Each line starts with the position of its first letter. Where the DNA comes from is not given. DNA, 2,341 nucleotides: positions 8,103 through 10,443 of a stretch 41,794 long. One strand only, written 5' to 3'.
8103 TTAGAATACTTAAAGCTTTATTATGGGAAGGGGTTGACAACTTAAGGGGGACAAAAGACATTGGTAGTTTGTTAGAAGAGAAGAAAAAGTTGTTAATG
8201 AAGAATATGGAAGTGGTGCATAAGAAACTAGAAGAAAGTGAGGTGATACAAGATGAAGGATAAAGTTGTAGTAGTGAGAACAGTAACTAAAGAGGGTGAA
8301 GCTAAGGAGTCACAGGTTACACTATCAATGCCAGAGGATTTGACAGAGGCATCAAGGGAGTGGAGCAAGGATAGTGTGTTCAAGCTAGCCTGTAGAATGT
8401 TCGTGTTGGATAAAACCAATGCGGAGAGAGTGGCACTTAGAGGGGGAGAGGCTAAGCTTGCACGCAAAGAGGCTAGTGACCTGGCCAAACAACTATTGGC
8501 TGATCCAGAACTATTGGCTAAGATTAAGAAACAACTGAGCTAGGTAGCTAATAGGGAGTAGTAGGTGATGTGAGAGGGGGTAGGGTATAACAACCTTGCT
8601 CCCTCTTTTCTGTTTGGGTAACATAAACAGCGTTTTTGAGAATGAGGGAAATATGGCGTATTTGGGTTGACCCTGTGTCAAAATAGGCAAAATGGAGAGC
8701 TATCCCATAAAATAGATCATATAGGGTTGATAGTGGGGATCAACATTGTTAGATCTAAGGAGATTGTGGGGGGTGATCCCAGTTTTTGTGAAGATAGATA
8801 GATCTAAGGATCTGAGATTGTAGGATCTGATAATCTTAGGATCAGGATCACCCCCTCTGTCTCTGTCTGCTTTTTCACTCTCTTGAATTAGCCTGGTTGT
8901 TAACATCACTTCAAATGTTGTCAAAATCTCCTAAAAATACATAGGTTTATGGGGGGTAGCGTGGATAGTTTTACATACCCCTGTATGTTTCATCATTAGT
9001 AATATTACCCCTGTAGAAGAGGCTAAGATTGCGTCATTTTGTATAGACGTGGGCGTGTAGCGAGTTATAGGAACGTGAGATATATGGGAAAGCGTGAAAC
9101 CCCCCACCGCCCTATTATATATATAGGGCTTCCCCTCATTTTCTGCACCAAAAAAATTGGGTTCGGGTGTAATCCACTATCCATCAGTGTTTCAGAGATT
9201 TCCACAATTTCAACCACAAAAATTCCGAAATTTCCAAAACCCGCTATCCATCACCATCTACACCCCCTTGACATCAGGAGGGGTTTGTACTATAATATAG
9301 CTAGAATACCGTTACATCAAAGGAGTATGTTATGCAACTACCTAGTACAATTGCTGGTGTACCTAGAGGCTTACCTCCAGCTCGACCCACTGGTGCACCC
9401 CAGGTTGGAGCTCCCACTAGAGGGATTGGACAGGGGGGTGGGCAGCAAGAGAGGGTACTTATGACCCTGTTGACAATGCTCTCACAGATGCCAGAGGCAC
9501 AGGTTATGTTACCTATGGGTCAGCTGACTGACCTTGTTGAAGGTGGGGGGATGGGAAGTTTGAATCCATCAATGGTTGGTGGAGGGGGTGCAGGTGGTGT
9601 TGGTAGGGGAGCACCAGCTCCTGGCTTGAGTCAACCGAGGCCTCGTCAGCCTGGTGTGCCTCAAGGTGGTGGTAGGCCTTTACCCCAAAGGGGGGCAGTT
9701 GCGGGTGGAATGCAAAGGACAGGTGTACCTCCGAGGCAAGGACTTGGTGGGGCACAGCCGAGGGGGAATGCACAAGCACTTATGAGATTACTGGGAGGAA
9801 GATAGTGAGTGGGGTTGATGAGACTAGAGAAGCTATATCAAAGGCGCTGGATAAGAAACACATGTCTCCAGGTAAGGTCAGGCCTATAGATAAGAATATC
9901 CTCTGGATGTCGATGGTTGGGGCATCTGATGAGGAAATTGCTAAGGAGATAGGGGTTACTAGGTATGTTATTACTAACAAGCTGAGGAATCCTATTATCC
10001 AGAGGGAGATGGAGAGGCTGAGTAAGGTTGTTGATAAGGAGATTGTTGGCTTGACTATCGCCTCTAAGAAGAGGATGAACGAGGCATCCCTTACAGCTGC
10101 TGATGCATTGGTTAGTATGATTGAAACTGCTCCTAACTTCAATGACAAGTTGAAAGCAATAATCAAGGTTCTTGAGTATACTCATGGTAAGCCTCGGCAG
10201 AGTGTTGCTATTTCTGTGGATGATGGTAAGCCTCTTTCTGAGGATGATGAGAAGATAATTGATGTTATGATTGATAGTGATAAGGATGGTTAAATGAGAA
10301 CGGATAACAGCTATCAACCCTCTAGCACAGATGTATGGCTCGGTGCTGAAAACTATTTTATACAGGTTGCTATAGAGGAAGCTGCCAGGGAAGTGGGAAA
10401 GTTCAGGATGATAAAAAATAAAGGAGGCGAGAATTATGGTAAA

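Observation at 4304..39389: Five copies of a 25-bp near-palindrome; four of them end 16-18 nt upstream of a start codon on whichever strand is coding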

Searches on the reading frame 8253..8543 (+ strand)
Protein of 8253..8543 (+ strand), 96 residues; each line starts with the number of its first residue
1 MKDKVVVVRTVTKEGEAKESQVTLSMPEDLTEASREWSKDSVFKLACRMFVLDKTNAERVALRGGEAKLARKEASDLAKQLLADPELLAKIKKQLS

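Call 35: search_protein_families(library=pfam, proteins=[window:8253-8543:+], max_evalue=0.05)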
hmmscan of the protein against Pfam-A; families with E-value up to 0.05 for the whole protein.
window:8253-8543:+ (96 aa): 0 families

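Call 78: find_homologous_proteins(query=window:8253-8543:+, max_evalue=0.001)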
Query window:8253-8543:+ (96 aa): 8 proteins with E <= 0.001 among 16 candidates.
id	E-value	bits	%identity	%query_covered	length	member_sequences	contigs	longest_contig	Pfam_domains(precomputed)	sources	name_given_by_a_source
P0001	1.6e-51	189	100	100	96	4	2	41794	-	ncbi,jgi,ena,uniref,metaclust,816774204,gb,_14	ncbi:hypothetical protein LCGC14_0611160 [marine sediment metagenome]|uniref:Uncharacterized protein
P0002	3.2e-45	169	88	86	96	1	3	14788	-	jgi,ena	-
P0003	4.6e-44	165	83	100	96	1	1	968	-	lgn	-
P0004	9.4e-40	152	80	86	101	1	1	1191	-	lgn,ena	-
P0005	1.5e-37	145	79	100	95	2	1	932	-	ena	-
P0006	6.1e-33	130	71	100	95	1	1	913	-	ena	-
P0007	7.8e-32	127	70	100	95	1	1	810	-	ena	-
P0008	2.9e-28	115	64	100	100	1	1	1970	-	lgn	-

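Call 79: find_encoding_contigs(protein=P0002, flank=10000, max_places=4)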
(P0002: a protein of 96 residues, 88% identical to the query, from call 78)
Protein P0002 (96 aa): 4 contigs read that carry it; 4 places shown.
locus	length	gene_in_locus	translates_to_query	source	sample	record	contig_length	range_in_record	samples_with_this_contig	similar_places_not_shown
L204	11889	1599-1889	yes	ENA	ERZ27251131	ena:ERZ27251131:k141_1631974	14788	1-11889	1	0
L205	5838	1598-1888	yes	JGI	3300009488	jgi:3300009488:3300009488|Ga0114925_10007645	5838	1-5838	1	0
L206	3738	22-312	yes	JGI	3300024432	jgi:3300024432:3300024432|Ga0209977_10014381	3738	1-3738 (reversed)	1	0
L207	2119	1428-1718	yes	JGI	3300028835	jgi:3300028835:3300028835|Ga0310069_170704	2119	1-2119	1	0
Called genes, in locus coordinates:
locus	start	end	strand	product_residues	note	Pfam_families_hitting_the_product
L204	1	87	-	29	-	?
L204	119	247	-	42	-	-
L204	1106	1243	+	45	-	-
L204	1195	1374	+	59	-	-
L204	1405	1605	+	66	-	-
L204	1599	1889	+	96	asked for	-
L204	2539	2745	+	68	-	-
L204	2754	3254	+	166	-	-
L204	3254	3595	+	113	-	-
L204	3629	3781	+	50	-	-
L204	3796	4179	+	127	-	-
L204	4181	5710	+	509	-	PF17289:Terminase_6C (weak)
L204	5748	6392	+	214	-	-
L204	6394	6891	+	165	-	-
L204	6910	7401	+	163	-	-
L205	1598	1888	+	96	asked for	-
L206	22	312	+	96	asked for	-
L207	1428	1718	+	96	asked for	-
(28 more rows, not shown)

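Call 107: predict_structure(alignment_id=A4)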
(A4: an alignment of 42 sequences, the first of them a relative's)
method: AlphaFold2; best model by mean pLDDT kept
length: 96 residues; sequences in the alignment: 42
mean_pLDDT: 79.4   pTM: 0.49
mean pLDDT of the five models: 79.4, 77.4, 74.8, 74.8, 70.7
residues with pLDDT >= 90: 39; 70-90: 33; 50-70: 18; < 50: 6
segments of 3 or more residues with pLDDT < 50: 67-71
pLDDT, mean of each block of 10 residues (from residue 1): 89 78 93 94 95 86 57 57 72 69
secondary structure, 60 per line:
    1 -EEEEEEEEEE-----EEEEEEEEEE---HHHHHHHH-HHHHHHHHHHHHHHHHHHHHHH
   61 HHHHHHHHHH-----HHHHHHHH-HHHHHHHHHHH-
elements in order: E2-11 E17-26 H30-37 H39-70 H76-83 H85-95
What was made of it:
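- The model has pLDDT 79 and pTM only 0.49 (call 107).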

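Call 109: fold_search(model_id=the predicted structure, library=pdb)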
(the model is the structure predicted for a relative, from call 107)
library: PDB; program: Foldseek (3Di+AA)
matches with E <= 10: 397; with E <= 0.001: 0
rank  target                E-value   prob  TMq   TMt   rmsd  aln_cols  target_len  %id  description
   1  6gwj_D                5.5e-01  0.33  0.19  0.33   8.6        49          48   14  Human OSGEP / LAGE3 / GON7 complex (released 2019-07-03)
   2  4yf9_C                1.6e+00  0.75  0.22  0.04   1.2        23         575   22  Structure of N-acylhomoserine lactone acylase MacQ (released 2016-03-02)
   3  1j9j_A                1.7e+00  0.30  0.23  0.11   5.1        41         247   10  CRYSTAL STRUCTURE ANALYSIS OF SURE PROTEIN FROM T.MARITIMA (released 2001-09-12)
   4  4yf9_I                1.8e+00  0.80  0.24  0.04   1.1        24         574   25  Structure of N-acylhomoserine lactone acylase MacQ (released 2016-03-02)
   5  8so5_I                1.9e+00  0.72  0.22  0.04   1.2        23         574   22  Crystal structure of the engineered quorum quenching acylase MacQ variant M1 - acylated form (released 2024-04-03)
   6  3lyq_A                1.9e+00  0.12  0.25  0.14  17.7        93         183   14  Crystal structure of IpgB2 from Shigella flexneri (released 2010-03-31)
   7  9xph_I                2.0e+00  0.44  0.24  0.09   8.3        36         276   22  The structure of baseplate central region of phage phikz (released 2026-02-11)
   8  6ph4_A                2.0e+00  0.14  0.31  0.11  17.4       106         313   16  Full length LOV-PAS-HK construct from the LOV-HK sensory protein from Brucella abortus (light-adapted, construct 15-48 (released 2020-12-30)
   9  8iff_B                2.2e+00  0.25  0.36  0.05  18.9       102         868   11  Cryo-EM structure of Arabidopsis phytochrome A. (released 2023-08-02)
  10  9xzi_C                2.2e+00  0.20  0.17  0.30   5.6        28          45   25  Crystal Structure of the SUZ12-RBBP4-PHF19-EPOP PRC2.1 Subcomplex (released 2026-02-11)
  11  4bth_B                2.3e+00  0.69  0.22  0.04   1.1        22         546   14  The LeuA146Trp,PheB24Tyr Double Mutant of the Quorum Quenching N-acyl Homoserine Lactone Acylase PvdQ Has an Altered S (released 2014-01-22)
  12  2wyb_B                2.3e+00  0.66  0.22  0.04   1.2        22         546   14  The quorum quenching N-acyl homoserine lactone acylase PvdQ with a covalently bound dodecanoic acid (released 2009-12-29)
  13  3l94_B                2.5e+00  0.66  0.21  0.04   1.2        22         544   14  Structure of PvdQ covalently acylated with myristate (released 2011-01-26)
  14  6hix_A4               2.5e+00  0.23  0.20  0.12  13.2        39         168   20  Cryo-EM structure of the Trypanosoma brucei mitochondrial ribosome - This entry contains the large mitoribosomal subu (released 2018-09-26)
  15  4m1j_C                2.6e+00  0.63  0.21  0.04   1.2        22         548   14  Crystal structure of Pseudomonas aeruginosa PvdQ in complex with a transition state analogue (released 2013-08-28)
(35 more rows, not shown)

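Call 117: find_homologous_proteins(query=A4, max_evalue=0.001)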
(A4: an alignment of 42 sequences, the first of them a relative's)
Query A4 (42 sequences) (96 aa, profile of the alignment): 229 proteins with E <= 0.001 among 8000 candidates; the best 120 are listed.
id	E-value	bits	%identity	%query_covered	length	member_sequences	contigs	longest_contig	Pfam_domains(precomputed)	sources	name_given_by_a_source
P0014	1.2e-46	175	27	86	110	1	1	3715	-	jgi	jgi:hypothetical protein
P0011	2.8e-46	174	23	86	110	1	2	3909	-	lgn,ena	-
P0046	4.7e-46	173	30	67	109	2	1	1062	-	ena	-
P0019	1.5e-45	172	-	-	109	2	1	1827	-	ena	-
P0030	2.0e-45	171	-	-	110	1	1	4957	-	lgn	-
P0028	6.0e-45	170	21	86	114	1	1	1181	-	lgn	-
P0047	6.4e-45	170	-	-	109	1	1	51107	-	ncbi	-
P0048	7.3e-45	169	25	90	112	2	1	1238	-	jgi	jgi:hypothetical protein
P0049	8.3e-45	169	21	86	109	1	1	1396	-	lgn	-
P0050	9.3e-45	169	28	86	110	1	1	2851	-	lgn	-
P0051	1.1e-44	169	24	86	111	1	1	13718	-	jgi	jgi:protein subunit release factor B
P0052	1.4e-44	169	26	86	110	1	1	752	-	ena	-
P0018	1.8e-44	168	-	-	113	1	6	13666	-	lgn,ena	-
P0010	2.7e-44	168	-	-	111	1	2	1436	-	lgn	-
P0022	3.0e-44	168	28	67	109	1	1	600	-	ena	-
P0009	1.0e-42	163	-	-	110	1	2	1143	-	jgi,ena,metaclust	metaclust:\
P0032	6.1e-40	154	-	-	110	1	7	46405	-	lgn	-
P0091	1.1e-38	150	-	-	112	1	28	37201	-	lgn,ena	-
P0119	6.4e-37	144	-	-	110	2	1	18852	-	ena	-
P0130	1.4e-36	143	-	-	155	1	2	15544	-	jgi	-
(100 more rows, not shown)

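Call 118: find_encoding_contigs(protein=P0047, flank=10000, max_places=2)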
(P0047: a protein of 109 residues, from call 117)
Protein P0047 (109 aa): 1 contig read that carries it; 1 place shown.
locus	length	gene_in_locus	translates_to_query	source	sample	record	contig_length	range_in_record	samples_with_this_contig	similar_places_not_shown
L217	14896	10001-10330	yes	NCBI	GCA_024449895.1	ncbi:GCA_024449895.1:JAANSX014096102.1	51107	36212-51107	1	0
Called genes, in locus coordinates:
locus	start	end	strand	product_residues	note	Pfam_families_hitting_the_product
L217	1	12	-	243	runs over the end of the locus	PF24175:SU10_adaptor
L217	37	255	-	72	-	-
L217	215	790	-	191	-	PF13489:Methyltransf_23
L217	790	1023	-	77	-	-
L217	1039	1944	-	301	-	-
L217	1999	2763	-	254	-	-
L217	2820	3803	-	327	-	-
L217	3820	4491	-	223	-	-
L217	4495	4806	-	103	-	-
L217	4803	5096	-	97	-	-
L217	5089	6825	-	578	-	-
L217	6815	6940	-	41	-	-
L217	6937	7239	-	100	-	-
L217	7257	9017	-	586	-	-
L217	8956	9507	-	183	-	-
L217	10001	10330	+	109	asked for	-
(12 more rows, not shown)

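Call 119: find_encoding_contigs(protein=P0091, flank=10000, max_places=2)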
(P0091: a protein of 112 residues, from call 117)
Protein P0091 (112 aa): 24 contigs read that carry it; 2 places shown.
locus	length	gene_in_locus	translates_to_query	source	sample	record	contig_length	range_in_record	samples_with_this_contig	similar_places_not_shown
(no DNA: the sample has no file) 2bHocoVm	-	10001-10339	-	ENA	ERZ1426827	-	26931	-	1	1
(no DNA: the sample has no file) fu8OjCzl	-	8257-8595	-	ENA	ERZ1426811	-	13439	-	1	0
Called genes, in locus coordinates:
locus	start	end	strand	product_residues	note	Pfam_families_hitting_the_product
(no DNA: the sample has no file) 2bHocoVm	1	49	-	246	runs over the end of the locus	?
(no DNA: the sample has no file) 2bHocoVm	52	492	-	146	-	-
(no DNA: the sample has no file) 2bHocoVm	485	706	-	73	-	-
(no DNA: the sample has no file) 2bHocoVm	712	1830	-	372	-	-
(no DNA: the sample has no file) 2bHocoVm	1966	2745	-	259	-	-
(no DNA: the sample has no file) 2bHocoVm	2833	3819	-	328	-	-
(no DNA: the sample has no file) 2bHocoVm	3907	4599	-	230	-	-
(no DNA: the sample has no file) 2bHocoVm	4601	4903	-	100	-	-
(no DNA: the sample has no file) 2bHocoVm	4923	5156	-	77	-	-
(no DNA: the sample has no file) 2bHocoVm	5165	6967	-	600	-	-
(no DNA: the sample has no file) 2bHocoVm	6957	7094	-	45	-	-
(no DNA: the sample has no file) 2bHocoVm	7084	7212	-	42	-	-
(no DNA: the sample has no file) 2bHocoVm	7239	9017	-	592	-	-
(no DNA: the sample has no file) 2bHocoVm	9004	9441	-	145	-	-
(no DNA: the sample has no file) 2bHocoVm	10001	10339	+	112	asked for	-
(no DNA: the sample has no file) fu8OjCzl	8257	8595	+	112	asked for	-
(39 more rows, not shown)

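Call 120: find_encoding_contigs(protein=P0119, flank=10000, max_places=1)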
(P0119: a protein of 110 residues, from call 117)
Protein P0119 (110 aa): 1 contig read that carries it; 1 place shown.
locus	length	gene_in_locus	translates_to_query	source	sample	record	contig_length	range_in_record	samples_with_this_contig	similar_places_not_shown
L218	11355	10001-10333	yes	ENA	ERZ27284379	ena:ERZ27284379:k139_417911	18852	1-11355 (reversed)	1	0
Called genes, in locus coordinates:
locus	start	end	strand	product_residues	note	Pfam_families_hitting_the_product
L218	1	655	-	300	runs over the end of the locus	-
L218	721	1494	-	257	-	-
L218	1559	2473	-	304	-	-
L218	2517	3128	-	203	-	-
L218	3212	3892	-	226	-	-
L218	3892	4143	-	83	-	-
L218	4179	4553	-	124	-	-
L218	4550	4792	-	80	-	-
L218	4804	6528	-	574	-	PF16510:P22_portal (weak)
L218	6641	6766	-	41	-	-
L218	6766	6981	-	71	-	-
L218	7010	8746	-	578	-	-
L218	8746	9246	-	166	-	-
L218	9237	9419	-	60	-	PF23550:zf_Tbcl_Rhp7 (weak)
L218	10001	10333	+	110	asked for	-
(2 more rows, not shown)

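Call 121: find_encoding_contigs(protein=P0130, flank=10000, max_places=1)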
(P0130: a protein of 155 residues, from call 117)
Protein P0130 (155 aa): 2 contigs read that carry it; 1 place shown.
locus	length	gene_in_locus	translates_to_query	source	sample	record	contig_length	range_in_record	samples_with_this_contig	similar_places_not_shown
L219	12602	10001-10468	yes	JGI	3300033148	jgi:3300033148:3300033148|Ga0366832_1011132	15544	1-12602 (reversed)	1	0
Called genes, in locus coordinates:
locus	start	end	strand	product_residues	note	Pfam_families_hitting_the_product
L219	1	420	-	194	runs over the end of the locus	-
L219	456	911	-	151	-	-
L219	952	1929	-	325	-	-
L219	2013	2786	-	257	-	-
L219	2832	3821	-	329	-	-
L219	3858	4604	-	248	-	-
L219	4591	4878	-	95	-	-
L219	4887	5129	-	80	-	-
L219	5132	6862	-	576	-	-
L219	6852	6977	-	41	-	-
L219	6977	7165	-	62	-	-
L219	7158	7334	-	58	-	-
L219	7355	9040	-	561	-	-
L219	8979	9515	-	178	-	-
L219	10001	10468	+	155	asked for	-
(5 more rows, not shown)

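Call 123: search_solved_structures(query=A4, max_evalue=10)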
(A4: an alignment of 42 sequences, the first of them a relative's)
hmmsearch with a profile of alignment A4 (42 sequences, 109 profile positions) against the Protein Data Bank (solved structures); distinct sequences matched with E-value up to 10: 0.

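Call 124: search_protein_families(library=phrogs, proteins=[P0001, P0047], max_evalue=0.1)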
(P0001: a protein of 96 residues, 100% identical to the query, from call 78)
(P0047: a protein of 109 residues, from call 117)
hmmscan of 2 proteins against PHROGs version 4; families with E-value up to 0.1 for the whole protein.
P0001 (96 aa): 0 families

P0047 (109 aa): 1 family
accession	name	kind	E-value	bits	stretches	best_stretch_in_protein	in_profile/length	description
phrog_517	-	DNA, RNA and nucleotide metabolism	0.027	16.4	1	46-94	39-87/128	HTH DNA binding protein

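Call 128: fold_search(model_id=the predicted structure, library=viral)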
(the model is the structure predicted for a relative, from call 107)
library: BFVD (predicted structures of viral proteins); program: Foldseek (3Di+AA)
matches with E <= 10: 995; with E <= 0.001: 0
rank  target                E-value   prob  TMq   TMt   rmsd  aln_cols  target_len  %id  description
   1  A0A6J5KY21            1.7e-01  0.63  0.29  0.16  16.9        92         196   18  Recombination endonuclease VII [uncultured Caudovirales phage]
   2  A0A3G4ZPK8            2.7e-01  0.35  0.22  0.15  18.1        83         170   17  Uncharacterized protein [Barrevirus sp.]
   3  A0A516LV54            3.2e-01  0.96  0.29  0.35   4.3        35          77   20  (no name in the UniProt tables at hand)
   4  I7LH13                3.2e-01  0.63  0.30  0.42   7.6        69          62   16  Uncharacterized protein [Yersinia phage phiR2-01]
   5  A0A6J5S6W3            3.5e-01  0.72  0.24  0.34   8.3        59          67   14  Uncharacterized protein [uncultured Caudovirales phage]
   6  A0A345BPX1            3.5e-01  0.30  0.27  0.16  21.5        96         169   14  (no name in the UniProt tables at hand)
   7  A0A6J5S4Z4            3.7e-01  0.54  0.24  0.29   8.2        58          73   17  Uncharacterized protein [uncultured Caudovirales phage]
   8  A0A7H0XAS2            3.7e-01  0.51  0.25  0.25   9.6        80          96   12  (no name in the UniProt tables at hand)
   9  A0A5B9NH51            4.2e-01  0.57  0.27  0.37   6.5        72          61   15  (no name in the UniProt tables at hand)
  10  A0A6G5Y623            4.5e-01  0.69  0.25  0.43  10.2        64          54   20  (no name in the UniProt tables at hand)
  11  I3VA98                5.1e-01  0.60  0.25  0.18   6.6        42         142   24  Glycoprotein (Fragment) [Viral hemorrhagic septicemia virus]
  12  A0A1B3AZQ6            5.1e-01  0.30  0.24  0.27   8.2        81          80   12  (no name in the UniProt tables at hand)
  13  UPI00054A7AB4         5.5e-01  0.35  0.27  0.16  15.2        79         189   14  (no name look-up for this kind of identifier)
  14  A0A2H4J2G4            5.5e-01  0.28  0.26  0.34  16.8        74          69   22  DUF1381 domain-containing protein [uncultured Caudovirales phage]
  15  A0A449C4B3            5.8e-01  0.69  0.27  0.31   3.8        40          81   12  (no name in the UniProt tables at hand)
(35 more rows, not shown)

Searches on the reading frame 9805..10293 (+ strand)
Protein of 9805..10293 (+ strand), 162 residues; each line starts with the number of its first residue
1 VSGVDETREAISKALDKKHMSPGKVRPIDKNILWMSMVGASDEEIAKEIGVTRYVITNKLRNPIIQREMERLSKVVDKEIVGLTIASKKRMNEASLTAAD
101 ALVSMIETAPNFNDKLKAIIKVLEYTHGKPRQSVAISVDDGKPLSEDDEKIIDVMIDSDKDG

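Call 35: search_protein_families(library=pfam, proteins=[window:9805-10293:+], max_evalue=0.05)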
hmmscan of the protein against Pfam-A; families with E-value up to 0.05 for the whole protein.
window:9805-10293:+ (162 aa): 2 families
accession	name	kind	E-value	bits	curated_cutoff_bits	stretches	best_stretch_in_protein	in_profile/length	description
PF17762.8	HTH_ParB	-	0.0056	17.2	22.6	1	35-61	16-42/102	ParB HTH domain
PF08222.17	HTH_CodY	-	0.0084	16.1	27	1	44-61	9-26/61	CodY helix-turn-helix domain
